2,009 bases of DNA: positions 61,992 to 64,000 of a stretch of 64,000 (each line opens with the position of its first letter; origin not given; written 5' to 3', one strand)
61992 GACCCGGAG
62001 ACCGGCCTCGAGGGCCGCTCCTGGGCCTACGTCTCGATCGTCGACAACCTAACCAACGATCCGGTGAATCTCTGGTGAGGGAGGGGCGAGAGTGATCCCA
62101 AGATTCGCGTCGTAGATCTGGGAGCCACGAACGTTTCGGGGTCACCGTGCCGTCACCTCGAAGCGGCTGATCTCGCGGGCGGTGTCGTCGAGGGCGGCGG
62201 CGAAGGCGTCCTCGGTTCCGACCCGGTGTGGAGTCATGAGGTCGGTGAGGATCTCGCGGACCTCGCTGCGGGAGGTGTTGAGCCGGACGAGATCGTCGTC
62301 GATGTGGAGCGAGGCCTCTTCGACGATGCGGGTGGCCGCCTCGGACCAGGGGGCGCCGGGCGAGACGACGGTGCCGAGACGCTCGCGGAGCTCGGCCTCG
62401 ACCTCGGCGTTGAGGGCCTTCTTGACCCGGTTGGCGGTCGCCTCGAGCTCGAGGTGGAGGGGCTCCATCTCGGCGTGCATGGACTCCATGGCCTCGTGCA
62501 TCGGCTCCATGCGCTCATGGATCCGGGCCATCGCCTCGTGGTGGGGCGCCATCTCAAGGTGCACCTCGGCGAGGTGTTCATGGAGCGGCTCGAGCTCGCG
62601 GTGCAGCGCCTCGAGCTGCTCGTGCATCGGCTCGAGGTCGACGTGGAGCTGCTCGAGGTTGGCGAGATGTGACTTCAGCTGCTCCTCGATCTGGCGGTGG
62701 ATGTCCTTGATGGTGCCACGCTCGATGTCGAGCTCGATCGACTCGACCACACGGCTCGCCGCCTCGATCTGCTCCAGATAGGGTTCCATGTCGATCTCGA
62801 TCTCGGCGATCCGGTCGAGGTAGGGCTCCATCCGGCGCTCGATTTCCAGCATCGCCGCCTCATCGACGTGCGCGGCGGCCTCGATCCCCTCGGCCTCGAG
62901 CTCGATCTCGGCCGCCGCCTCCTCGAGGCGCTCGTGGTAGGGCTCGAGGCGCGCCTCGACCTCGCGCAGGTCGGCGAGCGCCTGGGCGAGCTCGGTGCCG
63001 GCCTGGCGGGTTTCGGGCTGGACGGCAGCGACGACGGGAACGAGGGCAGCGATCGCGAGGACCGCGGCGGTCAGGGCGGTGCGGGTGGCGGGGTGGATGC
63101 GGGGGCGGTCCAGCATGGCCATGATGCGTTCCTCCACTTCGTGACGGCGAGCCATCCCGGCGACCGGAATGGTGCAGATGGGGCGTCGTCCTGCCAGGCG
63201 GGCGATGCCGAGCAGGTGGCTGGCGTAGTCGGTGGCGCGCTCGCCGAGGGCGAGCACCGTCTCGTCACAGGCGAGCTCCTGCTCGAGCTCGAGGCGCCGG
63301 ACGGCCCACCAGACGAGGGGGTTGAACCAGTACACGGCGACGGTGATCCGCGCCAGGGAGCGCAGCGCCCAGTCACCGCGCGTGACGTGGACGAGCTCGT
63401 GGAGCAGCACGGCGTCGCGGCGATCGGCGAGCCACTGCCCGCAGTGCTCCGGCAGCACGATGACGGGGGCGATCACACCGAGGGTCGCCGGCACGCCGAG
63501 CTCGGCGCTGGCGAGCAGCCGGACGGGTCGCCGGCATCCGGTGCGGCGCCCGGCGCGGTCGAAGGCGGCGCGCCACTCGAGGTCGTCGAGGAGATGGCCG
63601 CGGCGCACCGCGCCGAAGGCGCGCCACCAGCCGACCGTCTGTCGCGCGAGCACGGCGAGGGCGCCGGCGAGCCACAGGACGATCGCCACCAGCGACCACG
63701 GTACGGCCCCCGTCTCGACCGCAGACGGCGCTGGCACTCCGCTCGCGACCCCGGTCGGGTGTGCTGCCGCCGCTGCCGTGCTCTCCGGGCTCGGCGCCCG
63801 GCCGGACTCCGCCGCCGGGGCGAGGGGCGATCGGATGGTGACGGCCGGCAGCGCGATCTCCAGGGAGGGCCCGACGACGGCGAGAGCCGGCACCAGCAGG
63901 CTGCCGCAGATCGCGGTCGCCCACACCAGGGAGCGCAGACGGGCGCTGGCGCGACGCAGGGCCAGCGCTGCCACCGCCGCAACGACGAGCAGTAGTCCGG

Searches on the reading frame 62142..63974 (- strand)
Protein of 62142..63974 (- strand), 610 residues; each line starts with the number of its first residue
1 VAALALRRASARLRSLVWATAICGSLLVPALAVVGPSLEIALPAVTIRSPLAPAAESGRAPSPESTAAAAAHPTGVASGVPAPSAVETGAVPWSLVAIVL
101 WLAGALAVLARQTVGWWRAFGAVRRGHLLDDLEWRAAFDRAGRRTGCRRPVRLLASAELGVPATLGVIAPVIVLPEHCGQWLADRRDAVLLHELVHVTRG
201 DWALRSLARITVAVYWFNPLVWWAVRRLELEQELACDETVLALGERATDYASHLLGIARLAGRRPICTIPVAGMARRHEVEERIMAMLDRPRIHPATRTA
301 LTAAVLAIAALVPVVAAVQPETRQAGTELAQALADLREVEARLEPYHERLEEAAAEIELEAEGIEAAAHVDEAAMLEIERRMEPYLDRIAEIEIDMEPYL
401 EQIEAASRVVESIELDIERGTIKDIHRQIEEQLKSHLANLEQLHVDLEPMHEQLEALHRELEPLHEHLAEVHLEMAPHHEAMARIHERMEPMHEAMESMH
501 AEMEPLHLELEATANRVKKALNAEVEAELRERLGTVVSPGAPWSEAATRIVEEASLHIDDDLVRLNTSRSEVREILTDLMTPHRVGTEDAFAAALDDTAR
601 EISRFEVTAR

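Call 8: search_protein_families(library=pfam, proteins=[window:62142-63974:-], max_evalue=0.01)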
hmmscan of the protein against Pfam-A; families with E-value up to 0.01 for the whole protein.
window:62142-63974:- (610 aa): 4 families
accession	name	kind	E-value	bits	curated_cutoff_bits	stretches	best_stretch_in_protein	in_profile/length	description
PF05569.17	Peptidase_M56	-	4.5e-37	128.3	31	1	4-286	18-295/296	BlaR1 peptidase M56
PF14712.11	Snapin_Pallidin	-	0.0038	18.1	29.6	0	430-506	12-88/89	Snapin/Pallidin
PF05911.16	FPP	-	0.0044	15.8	40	1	364-528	637-795/871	Filament-like plant protein, long coiled-coil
PF06419.17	COG6_N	-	0.0056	17.3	27.4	0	413-471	23-80/114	Conserved oligomeric complex COG6, N-terminal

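Call 10: find_encoding_contigs(protein=window:62142-63974:-, flank=10000, max_places=10)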
Protein window:62142-63974:- (610 aa): no gene with exactly this product is on record in the collection.
